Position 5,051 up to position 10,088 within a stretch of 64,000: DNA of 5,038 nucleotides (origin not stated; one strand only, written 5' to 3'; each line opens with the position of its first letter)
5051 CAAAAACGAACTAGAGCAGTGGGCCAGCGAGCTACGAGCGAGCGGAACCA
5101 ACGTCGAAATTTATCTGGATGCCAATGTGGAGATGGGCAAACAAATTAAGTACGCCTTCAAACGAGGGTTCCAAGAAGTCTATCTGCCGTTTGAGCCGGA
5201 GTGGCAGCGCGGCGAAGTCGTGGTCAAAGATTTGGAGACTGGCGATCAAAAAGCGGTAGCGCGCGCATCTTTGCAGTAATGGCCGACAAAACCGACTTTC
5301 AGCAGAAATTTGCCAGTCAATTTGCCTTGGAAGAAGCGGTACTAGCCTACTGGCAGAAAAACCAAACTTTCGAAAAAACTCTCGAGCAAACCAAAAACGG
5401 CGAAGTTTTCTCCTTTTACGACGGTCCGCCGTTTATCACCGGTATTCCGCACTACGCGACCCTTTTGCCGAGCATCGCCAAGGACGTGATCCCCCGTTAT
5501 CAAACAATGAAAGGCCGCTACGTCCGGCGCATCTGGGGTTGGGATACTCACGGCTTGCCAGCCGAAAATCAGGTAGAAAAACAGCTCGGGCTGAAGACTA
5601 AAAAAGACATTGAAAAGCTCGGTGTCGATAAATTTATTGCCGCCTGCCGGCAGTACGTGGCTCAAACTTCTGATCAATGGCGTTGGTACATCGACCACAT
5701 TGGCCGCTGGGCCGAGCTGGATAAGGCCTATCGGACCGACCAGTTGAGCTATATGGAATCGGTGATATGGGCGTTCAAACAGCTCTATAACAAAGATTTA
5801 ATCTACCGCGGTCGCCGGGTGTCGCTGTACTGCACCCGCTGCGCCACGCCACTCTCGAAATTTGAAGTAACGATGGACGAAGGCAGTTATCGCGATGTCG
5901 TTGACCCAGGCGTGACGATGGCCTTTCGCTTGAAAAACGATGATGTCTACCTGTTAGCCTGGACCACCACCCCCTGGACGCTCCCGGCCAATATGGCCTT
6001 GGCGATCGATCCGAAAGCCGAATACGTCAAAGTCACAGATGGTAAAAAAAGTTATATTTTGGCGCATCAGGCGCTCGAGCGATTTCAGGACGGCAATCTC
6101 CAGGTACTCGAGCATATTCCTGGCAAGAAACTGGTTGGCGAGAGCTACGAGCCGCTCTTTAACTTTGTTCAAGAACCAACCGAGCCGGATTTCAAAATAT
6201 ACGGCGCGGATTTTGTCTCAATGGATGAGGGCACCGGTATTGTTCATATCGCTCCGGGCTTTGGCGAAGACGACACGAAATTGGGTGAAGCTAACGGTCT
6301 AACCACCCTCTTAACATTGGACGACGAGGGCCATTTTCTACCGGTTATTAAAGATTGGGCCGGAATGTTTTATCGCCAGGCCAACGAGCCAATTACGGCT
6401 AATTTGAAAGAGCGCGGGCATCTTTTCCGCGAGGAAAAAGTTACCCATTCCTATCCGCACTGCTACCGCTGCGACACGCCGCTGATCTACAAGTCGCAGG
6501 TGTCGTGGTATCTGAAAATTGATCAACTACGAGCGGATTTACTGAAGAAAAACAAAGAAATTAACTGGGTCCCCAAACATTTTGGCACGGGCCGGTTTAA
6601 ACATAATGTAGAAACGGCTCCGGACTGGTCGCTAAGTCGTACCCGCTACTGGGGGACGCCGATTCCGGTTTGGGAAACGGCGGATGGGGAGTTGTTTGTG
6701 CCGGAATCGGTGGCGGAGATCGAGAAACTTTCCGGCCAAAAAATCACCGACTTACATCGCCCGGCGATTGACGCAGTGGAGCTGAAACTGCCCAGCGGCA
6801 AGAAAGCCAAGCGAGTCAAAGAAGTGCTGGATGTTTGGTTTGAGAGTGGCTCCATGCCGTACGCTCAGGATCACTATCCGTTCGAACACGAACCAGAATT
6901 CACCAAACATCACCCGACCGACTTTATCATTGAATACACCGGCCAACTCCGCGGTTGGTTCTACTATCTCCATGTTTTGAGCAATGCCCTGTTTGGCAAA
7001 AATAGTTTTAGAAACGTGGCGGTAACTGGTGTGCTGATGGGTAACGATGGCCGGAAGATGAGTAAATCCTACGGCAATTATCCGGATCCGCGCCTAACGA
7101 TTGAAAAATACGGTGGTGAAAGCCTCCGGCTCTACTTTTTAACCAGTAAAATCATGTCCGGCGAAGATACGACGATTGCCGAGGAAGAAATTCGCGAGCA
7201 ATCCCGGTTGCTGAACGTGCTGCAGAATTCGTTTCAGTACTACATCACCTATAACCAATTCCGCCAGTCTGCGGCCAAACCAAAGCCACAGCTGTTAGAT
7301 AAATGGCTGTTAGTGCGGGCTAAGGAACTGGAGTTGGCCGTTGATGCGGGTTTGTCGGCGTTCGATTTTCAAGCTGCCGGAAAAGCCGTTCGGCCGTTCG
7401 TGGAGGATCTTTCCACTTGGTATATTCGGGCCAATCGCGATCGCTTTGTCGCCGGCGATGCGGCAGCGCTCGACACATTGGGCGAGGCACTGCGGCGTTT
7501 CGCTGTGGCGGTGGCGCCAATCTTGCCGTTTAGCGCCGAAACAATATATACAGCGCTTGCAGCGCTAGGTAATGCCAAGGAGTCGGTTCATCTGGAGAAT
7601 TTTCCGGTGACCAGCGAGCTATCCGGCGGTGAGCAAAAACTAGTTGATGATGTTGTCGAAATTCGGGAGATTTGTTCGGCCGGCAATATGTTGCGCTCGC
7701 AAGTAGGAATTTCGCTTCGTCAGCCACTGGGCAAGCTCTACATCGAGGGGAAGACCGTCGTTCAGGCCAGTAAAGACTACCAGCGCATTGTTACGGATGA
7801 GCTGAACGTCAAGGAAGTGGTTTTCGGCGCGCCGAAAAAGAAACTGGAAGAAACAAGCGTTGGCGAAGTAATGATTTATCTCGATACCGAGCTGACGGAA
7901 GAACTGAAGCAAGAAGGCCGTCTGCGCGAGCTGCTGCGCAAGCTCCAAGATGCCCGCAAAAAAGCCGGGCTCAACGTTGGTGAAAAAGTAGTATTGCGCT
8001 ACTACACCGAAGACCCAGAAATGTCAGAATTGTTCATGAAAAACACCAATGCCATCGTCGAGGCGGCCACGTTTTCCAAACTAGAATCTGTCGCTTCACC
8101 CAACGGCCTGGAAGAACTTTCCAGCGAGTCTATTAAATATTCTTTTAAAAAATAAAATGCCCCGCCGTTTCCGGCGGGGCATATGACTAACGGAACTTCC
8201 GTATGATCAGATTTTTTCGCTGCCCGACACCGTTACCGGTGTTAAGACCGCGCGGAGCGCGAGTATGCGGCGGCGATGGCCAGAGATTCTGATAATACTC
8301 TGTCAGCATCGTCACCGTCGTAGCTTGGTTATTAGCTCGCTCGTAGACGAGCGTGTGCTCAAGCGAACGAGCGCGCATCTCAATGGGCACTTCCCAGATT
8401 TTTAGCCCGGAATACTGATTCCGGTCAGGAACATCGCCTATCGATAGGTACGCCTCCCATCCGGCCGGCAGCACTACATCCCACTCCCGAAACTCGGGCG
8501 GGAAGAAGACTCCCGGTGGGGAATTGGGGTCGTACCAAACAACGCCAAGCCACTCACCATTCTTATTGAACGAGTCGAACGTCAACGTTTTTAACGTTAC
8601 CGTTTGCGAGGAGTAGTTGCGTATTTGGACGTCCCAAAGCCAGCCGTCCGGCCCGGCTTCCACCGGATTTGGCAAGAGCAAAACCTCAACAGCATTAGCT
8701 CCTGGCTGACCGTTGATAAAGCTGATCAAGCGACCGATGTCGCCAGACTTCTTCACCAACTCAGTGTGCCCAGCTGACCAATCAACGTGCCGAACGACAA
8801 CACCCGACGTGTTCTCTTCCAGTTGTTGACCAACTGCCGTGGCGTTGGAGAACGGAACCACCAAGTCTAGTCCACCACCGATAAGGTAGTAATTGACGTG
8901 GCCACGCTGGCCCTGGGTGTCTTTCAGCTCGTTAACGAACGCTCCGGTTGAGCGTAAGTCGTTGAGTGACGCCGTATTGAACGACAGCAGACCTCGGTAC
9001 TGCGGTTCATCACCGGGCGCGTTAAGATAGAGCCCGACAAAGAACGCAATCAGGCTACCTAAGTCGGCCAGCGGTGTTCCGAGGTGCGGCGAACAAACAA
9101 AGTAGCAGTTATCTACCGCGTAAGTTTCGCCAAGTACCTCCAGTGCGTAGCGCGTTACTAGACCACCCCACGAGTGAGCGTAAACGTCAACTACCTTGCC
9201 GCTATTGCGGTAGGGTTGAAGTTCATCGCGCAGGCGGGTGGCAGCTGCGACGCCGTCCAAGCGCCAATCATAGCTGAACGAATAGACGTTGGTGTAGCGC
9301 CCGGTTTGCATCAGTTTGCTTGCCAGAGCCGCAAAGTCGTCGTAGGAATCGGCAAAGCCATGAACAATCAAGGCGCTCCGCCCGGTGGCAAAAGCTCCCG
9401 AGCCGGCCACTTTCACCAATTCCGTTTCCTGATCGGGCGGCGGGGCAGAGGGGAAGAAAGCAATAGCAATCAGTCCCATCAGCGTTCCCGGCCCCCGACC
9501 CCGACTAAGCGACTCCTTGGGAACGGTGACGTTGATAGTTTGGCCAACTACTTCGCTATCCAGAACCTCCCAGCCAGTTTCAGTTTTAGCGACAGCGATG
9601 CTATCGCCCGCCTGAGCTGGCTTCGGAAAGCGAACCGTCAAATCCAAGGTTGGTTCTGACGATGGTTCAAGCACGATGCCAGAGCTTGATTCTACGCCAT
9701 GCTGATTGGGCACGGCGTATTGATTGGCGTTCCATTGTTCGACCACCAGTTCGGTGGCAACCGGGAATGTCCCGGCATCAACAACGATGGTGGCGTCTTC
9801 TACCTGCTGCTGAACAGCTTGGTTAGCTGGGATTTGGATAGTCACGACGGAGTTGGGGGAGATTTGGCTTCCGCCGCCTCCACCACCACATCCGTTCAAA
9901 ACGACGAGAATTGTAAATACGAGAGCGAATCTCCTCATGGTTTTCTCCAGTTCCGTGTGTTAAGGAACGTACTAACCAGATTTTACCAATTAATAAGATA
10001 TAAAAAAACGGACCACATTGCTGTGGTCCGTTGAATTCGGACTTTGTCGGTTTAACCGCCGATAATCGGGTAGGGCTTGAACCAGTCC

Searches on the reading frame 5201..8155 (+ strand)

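Call 88: search_protein_families(library=pfam, proteins=[window:5201-8155:+], max_evalue=0.001)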
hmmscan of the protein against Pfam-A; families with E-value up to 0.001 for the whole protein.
window:5201-8155:+ (984 aa): 4 families
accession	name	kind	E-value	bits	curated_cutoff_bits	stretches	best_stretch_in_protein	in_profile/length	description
PF00133.28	tRNA-synt_1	-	7.8e-122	407.4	22.7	1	47-652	2-408/414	tRNA synthetases class I (I, L, M and V)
PF08264.19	Anticodon_1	-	5.6e-21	75.4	25.1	1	700-843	1-144/148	Anticodon-binding domain of tRNA ligase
PF09334.17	tRNA-synt_1g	-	3e-16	59.6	20.1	1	77-223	8-135/391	tRNA synthetases class I (M)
PF19302.4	DUF5915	-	3.3e-16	59.8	27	1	888-961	98-170/195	Domain of unknown function (DUF5915)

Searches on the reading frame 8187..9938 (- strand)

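Call 88: search_protein_families(library=pfam, proteins=[window:8187-9938:-], max_evalue=0.001)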
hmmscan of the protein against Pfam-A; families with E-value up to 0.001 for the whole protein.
window:8187-9938:- (583 aa): 4 families
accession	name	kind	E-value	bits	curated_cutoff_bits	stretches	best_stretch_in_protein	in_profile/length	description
PF24096.1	DUF7379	-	2.4e-08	34.6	33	1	190-295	2-122/191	Domain of unknown function (DUF7379)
PF12697.13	Abhydrolase_6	-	0.00028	22.1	26.3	1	190-315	2-121/217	Alpha/beta hydrolase family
PF05057.20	DUF676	-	0.00072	19.5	20.3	0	191-288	10-128/217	Putative serine esterase (DUF676)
PF02450.21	LCAT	-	0.00089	19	21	0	199-272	66-145/392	Lecithin:cholesterol acyltransferase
